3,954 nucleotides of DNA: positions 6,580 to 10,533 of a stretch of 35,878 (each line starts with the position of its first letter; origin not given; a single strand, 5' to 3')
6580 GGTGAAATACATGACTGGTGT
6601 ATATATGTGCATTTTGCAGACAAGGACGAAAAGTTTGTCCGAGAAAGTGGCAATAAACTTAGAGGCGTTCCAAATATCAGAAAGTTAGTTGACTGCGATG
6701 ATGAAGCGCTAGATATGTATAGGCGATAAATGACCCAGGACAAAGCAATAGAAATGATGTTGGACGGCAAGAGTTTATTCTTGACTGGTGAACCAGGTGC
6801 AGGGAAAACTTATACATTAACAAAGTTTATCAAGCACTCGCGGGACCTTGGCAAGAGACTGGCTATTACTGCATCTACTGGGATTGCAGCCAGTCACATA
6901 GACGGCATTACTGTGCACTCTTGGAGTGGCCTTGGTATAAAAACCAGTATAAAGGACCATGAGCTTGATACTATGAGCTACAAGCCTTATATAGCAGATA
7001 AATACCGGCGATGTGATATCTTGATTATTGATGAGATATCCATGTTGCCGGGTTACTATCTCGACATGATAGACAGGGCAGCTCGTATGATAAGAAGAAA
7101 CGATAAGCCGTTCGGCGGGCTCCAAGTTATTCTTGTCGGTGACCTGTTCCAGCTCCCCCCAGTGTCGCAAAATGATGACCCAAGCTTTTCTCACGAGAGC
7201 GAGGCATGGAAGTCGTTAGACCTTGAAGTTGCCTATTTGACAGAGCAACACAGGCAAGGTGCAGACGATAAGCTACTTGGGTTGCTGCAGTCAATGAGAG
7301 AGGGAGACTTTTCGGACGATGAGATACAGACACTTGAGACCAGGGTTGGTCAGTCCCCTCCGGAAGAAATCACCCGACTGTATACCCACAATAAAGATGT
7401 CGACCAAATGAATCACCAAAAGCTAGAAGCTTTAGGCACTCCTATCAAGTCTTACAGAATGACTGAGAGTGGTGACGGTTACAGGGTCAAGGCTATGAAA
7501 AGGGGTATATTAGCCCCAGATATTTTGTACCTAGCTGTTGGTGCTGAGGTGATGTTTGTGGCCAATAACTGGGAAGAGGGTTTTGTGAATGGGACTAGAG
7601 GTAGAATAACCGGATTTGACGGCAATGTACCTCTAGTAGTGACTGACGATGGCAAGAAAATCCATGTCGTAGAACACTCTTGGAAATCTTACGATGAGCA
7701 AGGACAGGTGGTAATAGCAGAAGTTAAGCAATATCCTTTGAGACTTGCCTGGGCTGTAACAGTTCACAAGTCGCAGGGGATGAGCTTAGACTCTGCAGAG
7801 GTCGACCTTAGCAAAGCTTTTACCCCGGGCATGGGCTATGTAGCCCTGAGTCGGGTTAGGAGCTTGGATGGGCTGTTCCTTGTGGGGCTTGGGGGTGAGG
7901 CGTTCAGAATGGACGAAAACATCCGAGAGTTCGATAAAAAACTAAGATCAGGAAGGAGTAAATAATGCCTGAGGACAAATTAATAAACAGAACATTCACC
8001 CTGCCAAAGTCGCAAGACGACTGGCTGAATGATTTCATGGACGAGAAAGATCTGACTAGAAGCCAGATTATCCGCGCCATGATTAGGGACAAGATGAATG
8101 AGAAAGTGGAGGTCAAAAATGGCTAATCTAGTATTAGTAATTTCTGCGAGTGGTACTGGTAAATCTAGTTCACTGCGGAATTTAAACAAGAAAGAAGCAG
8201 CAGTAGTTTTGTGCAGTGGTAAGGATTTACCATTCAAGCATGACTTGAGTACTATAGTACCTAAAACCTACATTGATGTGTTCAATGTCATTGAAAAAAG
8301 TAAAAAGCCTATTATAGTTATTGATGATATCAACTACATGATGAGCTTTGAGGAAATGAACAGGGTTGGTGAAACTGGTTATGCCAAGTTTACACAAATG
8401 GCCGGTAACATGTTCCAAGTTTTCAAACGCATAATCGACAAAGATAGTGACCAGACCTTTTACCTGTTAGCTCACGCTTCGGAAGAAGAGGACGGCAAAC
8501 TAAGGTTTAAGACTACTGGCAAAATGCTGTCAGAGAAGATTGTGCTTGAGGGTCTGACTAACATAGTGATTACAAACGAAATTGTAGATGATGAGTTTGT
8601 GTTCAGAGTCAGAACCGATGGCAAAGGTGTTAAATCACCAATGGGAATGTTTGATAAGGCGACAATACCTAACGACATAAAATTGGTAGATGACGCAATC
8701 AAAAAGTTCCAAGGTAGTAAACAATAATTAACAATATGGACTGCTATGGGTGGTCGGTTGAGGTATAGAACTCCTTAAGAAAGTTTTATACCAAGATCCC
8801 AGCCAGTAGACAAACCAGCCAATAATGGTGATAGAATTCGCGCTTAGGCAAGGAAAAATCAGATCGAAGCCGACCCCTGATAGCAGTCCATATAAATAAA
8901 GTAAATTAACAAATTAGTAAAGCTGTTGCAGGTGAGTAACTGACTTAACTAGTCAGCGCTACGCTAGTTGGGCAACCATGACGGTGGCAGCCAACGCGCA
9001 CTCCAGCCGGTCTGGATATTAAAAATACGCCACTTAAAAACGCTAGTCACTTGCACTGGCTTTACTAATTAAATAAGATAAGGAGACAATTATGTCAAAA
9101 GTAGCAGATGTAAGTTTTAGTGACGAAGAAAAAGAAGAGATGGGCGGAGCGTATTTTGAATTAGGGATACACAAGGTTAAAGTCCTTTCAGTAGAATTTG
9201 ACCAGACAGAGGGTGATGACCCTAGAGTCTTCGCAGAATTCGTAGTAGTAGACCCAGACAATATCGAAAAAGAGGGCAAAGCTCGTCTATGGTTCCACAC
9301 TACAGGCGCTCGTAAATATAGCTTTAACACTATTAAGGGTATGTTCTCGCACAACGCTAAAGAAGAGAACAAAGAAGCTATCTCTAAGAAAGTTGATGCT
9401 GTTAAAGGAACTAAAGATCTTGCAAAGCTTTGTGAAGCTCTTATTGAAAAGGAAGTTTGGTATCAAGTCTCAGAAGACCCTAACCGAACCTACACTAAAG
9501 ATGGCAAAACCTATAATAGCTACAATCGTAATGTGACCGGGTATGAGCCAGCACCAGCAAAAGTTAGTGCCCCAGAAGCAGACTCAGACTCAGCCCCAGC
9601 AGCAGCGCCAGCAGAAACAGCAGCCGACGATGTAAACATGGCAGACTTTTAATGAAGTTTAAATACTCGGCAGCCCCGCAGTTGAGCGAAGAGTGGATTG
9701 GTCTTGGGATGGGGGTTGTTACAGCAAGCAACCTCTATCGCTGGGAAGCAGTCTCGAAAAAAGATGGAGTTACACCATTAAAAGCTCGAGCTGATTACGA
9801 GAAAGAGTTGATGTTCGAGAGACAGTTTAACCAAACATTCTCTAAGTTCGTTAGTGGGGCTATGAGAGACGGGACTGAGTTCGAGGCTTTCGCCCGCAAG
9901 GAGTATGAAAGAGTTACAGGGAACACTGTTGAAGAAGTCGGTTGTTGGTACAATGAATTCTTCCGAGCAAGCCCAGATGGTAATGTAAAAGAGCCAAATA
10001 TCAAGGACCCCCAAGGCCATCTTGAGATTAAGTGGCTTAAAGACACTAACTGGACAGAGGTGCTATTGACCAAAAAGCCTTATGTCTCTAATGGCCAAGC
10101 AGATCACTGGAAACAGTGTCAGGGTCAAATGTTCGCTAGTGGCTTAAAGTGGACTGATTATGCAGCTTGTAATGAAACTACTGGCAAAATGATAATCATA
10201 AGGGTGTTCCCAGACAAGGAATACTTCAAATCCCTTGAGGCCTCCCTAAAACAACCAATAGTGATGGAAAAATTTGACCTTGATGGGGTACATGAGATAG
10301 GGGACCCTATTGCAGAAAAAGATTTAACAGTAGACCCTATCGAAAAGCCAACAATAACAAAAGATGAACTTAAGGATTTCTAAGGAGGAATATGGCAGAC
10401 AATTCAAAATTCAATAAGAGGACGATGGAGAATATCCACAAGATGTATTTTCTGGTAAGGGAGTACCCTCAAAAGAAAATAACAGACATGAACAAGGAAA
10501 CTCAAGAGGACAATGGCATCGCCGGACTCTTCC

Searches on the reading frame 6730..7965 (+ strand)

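Call 11: search_protein_families(library=phrogs, proteins=[window:6730-7965:+])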
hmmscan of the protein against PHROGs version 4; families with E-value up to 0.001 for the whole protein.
window:6730-7965:+ (411 aa): 5 families
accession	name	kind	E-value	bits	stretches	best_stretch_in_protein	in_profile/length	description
phrog_325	-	DNA, RNA and nucleotide metabolism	1.6e-70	239.5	1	3-384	475-868/986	Dda-like helicase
phrog_30356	-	DNA, RNA and nucleotide metabolism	3.3e-33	115.7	1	4-321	9-327/823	helicase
phrog_4412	-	DNA, RNA and nucleotide metabolism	2.6e-19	70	2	3-197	335-509/743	exonuclease V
phrog_25471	-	unknown function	1.1e-10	42.8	1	5-119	13-145/162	-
phrog_3277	-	DNA, RNA and nucleotide metabolism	5.1e-05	24.2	1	13-104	10-88/168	DnaC-like helicase loader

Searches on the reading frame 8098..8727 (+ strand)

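Call 11: search_protein_families(library=phrogs, proteins=[window:8098-8727:+])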
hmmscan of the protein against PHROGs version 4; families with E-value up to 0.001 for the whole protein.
window:8098-8727:+ (209 aa): 2 families
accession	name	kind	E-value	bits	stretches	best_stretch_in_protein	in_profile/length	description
phrog_2872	-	DNA, RNA and nucleotide metabolism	1.9e-58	198.6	1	8-207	1-213/219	Sak4-like ssDNA annealing protein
phrog_124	-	DNA, RNA and nucleotide metabolism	2.7e-07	31.3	1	10-205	44-258/382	Sak4-like ssDNA annealing protein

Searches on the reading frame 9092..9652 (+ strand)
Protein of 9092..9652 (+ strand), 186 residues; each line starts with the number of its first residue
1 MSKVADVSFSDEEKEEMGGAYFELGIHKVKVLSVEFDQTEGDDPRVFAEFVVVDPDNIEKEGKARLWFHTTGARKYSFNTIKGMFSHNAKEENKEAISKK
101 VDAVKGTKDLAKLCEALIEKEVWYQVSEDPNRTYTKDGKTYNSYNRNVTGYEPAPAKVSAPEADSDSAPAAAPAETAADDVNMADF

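Call 11: search_protein_families(library=phrogs, proteins=[window:9092-9652:+])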
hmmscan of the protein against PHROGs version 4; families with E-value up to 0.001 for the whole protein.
window:9092-9652:+ (186 aa): 1 family
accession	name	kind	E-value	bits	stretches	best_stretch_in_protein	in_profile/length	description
phrog_378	-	DNA, RNA and nucleotide metabolism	6.9e-08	33.9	1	11-180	8-160/163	single strand DNA binding protein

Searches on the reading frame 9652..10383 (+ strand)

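Call 11: search_protein_families(library=phrogs, proteins=[window:9652-10383:+])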
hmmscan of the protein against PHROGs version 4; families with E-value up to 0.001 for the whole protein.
window:9652-10383:+ (243 aa): 3 families
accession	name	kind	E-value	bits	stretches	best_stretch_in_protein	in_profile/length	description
phrog_149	-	DNA, RNA and nucleotide metabolism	6.5e-18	65.5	1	8-203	597-790/1242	exonuclease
phrog_434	-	DNA, RNA and nucleotide metabolism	1.4e-08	35.3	1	68-200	103-230/372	RecE-like recombination exonuclease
phrog_1990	-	DNA, RNA and nucleotide metabolism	9.6e-07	29.5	1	99-201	106-206/290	Cas4-domain exonuclease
